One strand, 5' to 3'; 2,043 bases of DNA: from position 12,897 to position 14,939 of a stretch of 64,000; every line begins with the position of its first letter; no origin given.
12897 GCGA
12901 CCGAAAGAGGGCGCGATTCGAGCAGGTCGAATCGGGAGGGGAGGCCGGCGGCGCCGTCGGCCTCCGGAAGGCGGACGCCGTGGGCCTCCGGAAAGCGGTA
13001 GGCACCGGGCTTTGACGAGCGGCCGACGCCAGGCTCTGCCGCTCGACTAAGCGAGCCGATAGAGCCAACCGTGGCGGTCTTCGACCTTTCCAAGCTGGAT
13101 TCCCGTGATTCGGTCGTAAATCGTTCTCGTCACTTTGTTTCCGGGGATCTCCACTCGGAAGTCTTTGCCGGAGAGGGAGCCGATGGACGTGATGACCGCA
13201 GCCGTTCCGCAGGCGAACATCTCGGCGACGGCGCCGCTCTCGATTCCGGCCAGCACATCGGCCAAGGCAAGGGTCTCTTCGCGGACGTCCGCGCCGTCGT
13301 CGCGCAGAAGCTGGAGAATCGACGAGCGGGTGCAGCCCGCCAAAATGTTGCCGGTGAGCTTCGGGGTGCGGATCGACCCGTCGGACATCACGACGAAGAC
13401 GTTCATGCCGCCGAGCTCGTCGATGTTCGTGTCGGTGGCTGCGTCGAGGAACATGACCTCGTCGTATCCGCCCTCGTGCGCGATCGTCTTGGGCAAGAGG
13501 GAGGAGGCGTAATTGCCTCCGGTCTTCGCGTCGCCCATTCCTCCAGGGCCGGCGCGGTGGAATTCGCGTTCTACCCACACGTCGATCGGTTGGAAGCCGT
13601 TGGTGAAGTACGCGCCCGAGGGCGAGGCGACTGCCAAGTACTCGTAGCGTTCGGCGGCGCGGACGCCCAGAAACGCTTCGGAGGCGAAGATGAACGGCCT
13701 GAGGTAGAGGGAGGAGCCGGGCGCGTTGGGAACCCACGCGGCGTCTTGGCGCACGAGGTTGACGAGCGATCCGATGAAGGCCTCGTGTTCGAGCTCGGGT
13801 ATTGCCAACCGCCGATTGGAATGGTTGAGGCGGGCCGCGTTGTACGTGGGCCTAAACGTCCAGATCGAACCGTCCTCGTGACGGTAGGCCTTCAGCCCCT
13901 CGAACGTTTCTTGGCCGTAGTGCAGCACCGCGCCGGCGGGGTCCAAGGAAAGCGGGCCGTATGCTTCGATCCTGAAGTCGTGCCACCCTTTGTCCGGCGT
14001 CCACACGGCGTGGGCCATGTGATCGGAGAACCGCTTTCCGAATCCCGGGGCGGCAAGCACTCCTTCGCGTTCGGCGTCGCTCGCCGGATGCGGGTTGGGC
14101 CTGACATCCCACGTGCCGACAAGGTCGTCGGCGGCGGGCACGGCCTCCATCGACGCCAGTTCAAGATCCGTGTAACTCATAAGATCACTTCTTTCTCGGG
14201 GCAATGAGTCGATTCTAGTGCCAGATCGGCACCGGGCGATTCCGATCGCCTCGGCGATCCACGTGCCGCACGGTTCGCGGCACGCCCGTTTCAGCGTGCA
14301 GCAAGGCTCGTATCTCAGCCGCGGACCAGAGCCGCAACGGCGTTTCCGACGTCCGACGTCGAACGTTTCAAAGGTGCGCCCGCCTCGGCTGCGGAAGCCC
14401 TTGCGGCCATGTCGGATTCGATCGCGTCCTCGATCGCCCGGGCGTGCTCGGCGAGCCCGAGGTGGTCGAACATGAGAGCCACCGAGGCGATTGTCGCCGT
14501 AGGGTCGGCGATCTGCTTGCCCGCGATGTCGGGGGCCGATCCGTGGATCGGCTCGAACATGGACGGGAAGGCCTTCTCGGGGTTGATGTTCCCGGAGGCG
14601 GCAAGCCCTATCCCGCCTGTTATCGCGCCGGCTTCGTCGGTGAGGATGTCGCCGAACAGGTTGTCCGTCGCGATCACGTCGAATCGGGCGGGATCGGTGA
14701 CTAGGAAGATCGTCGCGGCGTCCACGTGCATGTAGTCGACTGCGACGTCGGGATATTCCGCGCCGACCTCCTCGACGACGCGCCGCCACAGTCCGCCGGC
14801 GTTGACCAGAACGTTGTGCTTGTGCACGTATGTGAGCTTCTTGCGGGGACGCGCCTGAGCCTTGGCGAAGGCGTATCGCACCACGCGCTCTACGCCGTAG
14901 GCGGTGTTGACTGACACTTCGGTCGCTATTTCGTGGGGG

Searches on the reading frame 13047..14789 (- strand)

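Call 90: search_protein_families(library=pfam, proteins=[window:13047-14789:-], max_evalue=0.001)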
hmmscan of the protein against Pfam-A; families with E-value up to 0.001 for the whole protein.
window:13047-14789:- (580 aa): 1 family
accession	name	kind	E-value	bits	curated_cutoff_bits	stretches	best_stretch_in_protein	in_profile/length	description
PF01063.24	Aminotran_4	-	1.2e-23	84.6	28.5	1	296-538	3-222/223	Amino-transferase class IV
